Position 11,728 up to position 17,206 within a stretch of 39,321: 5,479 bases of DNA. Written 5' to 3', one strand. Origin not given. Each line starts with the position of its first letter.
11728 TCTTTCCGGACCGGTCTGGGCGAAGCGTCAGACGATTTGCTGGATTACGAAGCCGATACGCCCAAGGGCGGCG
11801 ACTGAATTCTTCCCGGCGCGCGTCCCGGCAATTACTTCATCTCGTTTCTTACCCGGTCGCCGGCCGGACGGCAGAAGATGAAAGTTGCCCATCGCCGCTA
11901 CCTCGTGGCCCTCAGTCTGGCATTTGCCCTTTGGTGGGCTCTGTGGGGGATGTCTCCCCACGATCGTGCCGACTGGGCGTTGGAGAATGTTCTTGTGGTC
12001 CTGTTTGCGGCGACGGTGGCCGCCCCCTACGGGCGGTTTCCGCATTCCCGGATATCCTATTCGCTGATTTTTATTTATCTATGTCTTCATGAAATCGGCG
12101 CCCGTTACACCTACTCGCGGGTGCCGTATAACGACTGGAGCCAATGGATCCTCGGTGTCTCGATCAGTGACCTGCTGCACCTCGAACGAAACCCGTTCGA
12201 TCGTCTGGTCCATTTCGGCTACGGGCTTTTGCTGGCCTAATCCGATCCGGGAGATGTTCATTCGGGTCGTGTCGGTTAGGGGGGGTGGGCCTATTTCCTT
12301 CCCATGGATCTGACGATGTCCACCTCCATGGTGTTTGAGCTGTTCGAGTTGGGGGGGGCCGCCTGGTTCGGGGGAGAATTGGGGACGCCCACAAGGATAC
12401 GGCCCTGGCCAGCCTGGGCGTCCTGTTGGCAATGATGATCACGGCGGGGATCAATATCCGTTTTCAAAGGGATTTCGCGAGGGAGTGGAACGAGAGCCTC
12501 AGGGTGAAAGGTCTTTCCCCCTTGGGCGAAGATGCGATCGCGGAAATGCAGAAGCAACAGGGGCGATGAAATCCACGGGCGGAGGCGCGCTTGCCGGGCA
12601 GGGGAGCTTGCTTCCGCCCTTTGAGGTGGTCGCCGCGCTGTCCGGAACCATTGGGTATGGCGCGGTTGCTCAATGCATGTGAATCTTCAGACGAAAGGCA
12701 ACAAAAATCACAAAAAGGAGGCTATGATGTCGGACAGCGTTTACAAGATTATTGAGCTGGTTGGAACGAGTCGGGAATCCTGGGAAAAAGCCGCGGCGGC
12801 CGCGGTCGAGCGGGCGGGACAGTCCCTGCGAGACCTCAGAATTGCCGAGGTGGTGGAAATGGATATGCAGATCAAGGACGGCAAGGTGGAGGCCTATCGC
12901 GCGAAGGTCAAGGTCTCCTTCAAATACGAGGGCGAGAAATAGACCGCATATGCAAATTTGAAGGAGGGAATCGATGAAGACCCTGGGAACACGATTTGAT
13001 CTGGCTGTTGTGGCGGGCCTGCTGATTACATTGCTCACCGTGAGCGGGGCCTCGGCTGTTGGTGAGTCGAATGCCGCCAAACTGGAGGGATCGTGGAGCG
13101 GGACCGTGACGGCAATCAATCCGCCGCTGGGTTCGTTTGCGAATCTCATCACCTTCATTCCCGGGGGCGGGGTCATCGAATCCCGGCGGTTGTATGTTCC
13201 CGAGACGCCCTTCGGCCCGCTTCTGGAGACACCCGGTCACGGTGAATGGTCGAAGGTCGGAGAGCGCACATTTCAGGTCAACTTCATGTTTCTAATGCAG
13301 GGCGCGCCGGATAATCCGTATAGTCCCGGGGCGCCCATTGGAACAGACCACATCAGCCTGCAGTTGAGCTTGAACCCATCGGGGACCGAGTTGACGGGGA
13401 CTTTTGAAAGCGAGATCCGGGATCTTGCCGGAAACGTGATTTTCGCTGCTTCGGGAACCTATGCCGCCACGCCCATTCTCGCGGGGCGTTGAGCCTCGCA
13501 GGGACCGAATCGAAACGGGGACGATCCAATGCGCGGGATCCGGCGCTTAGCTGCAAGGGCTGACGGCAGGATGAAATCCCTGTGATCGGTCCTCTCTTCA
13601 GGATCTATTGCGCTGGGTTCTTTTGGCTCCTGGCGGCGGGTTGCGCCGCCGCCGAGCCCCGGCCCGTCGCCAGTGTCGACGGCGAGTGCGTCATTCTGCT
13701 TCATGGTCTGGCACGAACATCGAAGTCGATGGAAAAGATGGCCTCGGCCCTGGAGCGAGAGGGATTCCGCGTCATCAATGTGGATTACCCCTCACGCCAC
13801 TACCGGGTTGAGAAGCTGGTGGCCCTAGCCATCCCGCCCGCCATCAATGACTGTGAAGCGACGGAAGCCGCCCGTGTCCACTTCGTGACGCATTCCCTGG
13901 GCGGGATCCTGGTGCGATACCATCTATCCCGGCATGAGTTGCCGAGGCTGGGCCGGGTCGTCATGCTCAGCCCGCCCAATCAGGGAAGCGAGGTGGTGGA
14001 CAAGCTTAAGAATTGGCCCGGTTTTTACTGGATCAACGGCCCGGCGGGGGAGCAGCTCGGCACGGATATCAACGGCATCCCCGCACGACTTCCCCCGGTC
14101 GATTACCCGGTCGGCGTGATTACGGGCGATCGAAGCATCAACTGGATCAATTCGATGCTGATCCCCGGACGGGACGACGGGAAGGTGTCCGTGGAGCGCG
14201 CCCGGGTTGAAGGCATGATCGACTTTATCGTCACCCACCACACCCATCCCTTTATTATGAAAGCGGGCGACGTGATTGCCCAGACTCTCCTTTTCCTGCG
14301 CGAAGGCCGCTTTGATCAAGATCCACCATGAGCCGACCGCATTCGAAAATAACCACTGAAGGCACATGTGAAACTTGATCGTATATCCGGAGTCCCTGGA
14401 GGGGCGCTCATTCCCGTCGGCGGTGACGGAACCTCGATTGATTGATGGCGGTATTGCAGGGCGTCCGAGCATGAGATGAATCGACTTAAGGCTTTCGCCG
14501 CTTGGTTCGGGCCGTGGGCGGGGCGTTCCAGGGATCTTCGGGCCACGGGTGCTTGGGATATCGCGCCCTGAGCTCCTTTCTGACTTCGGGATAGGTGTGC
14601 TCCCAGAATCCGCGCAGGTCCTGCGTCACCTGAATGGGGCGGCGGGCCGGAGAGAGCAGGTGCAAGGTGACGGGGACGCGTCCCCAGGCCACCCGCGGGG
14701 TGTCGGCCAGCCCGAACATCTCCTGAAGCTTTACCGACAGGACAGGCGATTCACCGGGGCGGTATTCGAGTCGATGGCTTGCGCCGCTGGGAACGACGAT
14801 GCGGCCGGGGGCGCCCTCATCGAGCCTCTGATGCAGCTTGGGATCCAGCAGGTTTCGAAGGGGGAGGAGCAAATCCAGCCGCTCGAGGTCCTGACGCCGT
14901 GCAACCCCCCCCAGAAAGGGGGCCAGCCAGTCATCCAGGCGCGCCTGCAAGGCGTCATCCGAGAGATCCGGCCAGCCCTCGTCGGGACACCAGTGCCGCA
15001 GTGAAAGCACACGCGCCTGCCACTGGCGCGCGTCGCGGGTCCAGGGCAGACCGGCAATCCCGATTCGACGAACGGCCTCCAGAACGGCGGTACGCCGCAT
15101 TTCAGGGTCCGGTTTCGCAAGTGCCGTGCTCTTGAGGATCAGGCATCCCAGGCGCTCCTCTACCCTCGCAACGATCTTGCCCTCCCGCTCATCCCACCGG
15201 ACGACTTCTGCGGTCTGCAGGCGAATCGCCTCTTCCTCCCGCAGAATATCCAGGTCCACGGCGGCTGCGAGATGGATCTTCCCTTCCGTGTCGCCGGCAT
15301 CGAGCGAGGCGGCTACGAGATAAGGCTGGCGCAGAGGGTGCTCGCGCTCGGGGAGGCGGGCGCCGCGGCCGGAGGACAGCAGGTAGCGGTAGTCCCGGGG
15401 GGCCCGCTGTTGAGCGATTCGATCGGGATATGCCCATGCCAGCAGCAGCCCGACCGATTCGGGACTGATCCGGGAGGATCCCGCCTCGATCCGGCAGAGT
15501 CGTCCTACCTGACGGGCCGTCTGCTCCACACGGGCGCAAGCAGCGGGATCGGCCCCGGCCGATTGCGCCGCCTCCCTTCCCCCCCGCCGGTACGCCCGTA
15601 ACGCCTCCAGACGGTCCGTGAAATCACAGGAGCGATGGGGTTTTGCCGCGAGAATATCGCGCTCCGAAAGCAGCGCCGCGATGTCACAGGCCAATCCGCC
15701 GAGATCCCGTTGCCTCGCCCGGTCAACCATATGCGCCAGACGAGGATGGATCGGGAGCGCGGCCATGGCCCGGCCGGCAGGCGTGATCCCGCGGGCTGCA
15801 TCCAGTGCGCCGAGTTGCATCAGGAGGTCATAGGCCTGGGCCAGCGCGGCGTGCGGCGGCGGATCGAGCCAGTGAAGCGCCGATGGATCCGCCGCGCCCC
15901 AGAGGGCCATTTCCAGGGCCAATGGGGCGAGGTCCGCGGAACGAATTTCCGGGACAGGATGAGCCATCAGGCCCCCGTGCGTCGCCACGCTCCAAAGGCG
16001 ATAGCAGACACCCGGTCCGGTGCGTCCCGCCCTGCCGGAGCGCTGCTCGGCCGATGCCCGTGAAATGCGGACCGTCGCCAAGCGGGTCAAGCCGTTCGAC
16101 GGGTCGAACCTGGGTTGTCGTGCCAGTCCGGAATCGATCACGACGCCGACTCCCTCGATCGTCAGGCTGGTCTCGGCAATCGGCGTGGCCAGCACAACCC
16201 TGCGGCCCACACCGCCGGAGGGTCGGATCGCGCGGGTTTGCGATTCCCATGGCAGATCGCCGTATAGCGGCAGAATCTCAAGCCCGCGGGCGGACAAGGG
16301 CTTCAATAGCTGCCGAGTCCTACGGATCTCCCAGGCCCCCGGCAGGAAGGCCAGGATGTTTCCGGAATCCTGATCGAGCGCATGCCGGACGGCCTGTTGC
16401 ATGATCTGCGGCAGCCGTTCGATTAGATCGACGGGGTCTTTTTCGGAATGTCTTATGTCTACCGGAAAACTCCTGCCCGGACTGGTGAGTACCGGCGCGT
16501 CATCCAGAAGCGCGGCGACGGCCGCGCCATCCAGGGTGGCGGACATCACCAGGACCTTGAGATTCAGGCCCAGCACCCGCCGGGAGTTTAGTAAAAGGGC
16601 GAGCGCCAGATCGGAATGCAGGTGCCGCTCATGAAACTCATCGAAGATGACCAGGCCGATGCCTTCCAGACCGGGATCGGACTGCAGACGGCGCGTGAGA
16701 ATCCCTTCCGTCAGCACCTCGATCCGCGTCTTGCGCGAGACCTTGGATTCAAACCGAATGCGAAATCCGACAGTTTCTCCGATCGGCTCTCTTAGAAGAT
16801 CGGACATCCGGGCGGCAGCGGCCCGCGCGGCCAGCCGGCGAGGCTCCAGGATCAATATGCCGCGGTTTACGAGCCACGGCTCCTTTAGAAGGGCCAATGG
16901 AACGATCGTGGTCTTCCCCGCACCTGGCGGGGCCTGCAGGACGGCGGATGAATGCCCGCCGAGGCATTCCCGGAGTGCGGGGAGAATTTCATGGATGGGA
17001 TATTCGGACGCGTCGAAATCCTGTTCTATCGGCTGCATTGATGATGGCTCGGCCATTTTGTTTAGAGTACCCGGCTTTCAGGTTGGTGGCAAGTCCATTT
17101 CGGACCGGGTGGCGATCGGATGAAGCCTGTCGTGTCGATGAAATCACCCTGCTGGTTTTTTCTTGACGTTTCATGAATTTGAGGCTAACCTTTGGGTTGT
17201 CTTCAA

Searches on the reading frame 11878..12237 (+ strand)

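Call 35: search_protein_families(library=pfam, proteins=[window:11878-12237:+], max_evalue=0.001)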
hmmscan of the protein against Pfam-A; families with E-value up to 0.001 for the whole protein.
window:11878-12237:+ (120 aa): 1 family
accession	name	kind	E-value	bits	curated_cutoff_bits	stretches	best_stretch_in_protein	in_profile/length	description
PF09997.14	DUF2238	-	8.5e-20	71.5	26.4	1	42-120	2-72/140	Predicted membrane protein (DUF2238)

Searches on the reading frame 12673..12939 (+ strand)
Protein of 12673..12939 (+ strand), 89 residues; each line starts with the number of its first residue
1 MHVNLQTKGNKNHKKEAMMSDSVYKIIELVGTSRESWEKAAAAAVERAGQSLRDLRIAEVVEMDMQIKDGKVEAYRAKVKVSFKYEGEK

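Call 69: search_protein_families(library=pfam, proteins=[window:12673-12939:+], max_evalue=0.001)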
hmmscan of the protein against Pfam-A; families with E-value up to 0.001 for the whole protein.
window:12673-12939:+ (89 aa): 1 family
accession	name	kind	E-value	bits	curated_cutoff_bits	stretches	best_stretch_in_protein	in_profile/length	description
PF07311.17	Dodecin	-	6.7e-27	94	22.5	1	23-86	1-64/64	Dodecin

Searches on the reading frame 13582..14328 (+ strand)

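Call 23: search_protein_families(library=pfam, proteins=[window:13582-14328:+], max_evalue=0.001)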
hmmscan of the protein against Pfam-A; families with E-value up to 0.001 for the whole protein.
window:13582-14328:+ (249 aa): 4 families
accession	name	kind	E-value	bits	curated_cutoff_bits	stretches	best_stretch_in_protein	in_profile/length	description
PF00561.26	Abhydrolase_1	-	1.2e-07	32.1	25.8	1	37-135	3-106/245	alpha/beta hydrolase fold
PF12697.13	Abhydrolase_6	-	1.6e-06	29.4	26.3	1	37-151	1-113/217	Alpha/beta hydrolase family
PF02089.21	Palm_thioest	-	3.2e-05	24.2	26.8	1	37-141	2-118/254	Palmitoyl protein thioesterase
PF12146.15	Hydrolase_4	-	4.6e-05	23.3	27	0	36-69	6-39/239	Serine aminopeptidase, S33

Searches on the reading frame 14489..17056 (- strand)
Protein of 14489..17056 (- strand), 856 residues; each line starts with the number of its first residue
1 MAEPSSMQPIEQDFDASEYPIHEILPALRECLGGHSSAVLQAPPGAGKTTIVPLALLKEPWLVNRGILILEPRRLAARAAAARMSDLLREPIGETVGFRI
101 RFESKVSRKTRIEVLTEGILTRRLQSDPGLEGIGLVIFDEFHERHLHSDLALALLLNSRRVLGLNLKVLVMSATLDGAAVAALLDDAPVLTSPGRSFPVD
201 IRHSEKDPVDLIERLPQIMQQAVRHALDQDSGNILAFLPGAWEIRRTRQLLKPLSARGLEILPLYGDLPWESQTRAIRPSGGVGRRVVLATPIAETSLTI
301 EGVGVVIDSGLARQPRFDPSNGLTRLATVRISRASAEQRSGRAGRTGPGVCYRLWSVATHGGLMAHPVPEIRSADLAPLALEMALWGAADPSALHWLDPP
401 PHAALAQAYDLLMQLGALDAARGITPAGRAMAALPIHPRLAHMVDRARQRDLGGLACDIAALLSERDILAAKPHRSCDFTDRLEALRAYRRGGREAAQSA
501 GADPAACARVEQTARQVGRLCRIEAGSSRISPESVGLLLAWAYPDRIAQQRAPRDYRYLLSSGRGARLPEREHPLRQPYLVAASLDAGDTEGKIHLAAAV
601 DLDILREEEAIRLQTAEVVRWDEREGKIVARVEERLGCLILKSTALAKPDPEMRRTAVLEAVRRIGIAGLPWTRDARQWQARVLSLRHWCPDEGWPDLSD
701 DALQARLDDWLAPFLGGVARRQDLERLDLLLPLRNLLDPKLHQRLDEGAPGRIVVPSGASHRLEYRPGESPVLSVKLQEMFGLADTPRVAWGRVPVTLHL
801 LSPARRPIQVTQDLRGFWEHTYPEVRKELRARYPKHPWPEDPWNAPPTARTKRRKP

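Call 23: search_protein_families(library=pfam, proteins=[window:14489-17056:-], max_evalue=0.001)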
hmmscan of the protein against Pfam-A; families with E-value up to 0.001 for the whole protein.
window:14489-17056:- (856 aa): 5 families
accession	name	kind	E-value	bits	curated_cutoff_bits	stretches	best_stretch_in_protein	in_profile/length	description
PF08482.15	HrpB_C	-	6.2e-52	175.9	25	1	710-842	1-133/133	ATP-dependent helicase C-terminal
PF00270.35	DEAD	-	5e-10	39.8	26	1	28-178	8-162/167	DEAD/DEAH box helicase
PF24473.1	CON_HrpB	-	1.4e-09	38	27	1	613-646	2-35/35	ATP-dependent RNA helicase HrpB, connector region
PF00271.37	Helicase_C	-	1.6e-09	38.4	23.5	1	227-347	11-110/110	Helicase conserved C-terminal domain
PF04408.29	HA2_N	-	0.00026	21.4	21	1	410-436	3-29/29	Helicase associated domain (HA2), winged-helix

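Call 59: find_homologous_proteins(query=window:14489-17056:-, max_evalue=1e-50)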
Query window:14489-17056:- (856 aa): 8000 proteins with E <= 1e-50 among 8000 candidates; the best 120 are listed.
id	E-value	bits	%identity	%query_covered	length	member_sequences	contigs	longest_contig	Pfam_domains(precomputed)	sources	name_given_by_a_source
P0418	0.0e+0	1895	100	99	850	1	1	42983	PF00270.36,PF08482.16,PF00271.38,PF24473.2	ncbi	-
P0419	0.0e+0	1251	69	98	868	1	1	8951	PF00270.36,PF08482.16,PF00271.38,PF04408.30,PF24473.2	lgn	-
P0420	0.0e+0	1250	69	98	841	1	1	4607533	PF00270.36,PF08482.16,PF00271.38,PF04408.30,PF24473.2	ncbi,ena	-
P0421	0.0e+0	1242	68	98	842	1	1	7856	PF00270.36,PF08482.16,PF00271.38,PF04408.30,PF24473.2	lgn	-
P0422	0.0e+0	1241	69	98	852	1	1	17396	PF00270.36,PF08482.16,PF00271.38,PF04408.30,PF24473.2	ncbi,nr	ncbi:MAG: ATP-dependent helicase HrpB [Nitrospirae bacterium]|nr:ATP-dependent helicase HrpB [Nitros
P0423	0.0e+0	1234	68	98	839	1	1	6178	PF00270.36,PF08482.16,PF00271.38,PF04408.30,PF24473.2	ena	-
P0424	0.0e+0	1234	68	98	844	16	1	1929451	PF00270.36,PF08482.16,PF00271.38,PF04408.30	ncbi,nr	ncbi:MAG: ATP-dependent helicase HrpB [Candidatus Manganitrophus sp. SA1]|nr:ATP-dependent helicase 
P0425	0.0e+0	1231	68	97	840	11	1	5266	PF00270.36,PF08482.16,PF00271.38,PF04408.30,PF24473.2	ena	-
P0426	0.0e+0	1231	68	98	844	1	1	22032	PF00270.36,PF08482.16,PF00271.38,PF04408.30,PF24473.2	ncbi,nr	ncbi:MAG: ATP-dependent helicase HrpB [Nitrospirae bacterium]|nr:ATP-dependent helicase HrpB [Nitros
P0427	0.0e+0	1230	67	98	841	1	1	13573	PF00270.36,PF08482.16,PF00271.38,PF04408.30,PF24473.2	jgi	jgi:ATP-dependent helicase HrpB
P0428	0.0e+0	1230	68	98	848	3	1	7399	PF00270.36,PF08482.16,PF00271.38,PF04408.30,PF24473.2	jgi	jgi:ATP-dependent helicase HrpB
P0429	0.0e+0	1228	68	98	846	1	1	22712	PF00270.36,PF08482.16,PF00271.38,PF04408.30,PF24473.2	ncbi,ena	ncbi:MAG: ATP-dependent helicase HrpB [Nitrospirota bacterium]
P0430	0.0e+0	1227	68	98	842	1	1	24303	PF00270.36,PF08482.16,PF00271.38,PF04408.30,PF24473.2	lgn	-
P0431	0.0e+0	1226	68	98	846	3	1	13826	PF00270.36,PF08482.16,PF00271.38,PF04408.30,PF24473.2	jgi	jgi:ATP-dependent helicase HrpB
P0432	0.0e+0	1226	68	98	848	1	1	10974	PF00270.36,PF08482.16,PF00271.38,PF04408.30,PF24473.2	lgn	-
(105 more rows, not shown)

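Call 60: find_encoding_contigs(protein=P0420, flank=6000, max_places=2)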
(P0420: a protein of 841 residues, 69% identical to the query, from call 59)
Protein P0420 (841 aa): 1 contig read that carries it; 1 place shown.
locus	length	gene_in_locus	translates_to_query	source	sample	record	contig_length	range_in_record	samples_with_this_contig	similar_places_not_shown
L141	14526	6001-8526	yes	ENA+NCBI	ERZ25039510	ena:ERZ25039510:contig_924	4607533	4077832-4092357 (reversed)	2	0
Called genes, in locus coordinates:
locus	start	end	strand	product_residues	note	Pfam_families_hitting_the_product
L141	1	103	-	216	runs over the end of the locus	-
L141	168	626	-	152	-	-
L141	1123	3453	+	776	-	PF09371:Tex_N, PF22706:Tex_central_region, PF14639:YqgF (weak), PF16921:Tex_YqgF, PF14635:HHH_7 (weak), PF12836:HHH_3, PF17674:HHH_9, PF00575:S1, +1 more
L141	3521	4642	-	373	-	PF02805:Ada_Zn_binding, PF00165:HTH_AraC, PF12833:HTH_18, PF01035:DNA_binding_1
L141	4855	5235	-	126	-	PF13473:Cupredoxin_1, PF00127:Copper-bind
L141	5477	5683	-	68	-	PF00313:CSD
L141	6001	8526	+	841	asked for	PF00270:DEAD, PF00271:Helicase_C, PF04408:WHD_HA2 (weak), PF24473:CON_HrpB, PF08482:HrpB_C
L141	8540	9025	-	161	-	PF01641:SelR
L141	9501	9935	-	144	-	-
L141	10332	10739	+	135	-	-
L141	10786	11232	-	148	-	PF00011:HSP20, PF17886:ArsA_HSP20 (weak)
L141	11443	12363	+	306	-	PF00140:Sigma70_r1_2, PF04542:Sigma70_r2, PF04545:Sigma70_r4 (weak)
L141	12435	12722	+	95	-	PF01257:2Fe-2S_thioredx, PF06999:Suc_Fer-like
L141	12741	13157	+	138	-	PF02152:FolB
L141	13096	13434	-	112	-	PF00543:P-II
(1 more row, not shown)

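Call 61: find_encoding_contigs(protein=P0422, flank=6000, max_places=2)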
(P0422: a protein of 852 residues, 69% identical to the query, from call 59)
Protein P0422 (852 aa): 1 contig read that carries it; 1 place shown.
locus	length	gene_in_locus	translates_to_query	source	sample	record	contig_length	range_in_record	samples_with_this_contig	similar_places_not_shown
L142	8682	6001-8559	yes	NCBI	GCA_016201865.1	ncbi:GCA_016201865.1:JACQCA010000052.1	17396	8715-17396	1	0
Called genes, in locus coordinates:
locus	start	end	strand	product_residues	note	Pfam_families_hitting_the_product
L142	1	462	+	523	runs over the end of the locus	PF23357:DUF7088, PF09822:ABC_transp_aux, PF14258:DUF4350 (weak)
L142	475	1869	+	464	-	PF14238:DUF4340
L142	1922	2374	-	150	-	-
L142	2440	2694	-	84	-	-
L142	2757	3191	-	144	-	-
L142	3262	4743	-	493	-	PF00370:FGGY_N, PF02782:FGGY_C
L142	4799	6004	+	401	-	PF07690:MFS_1, PF00083:Sugar_tr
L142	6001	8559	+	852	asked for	PF00270:DEAD, PF00271:Helicase_C, PF04408:WHD_HA2, PF24473:CON_HrpB (weak), PF08482:HrpB_C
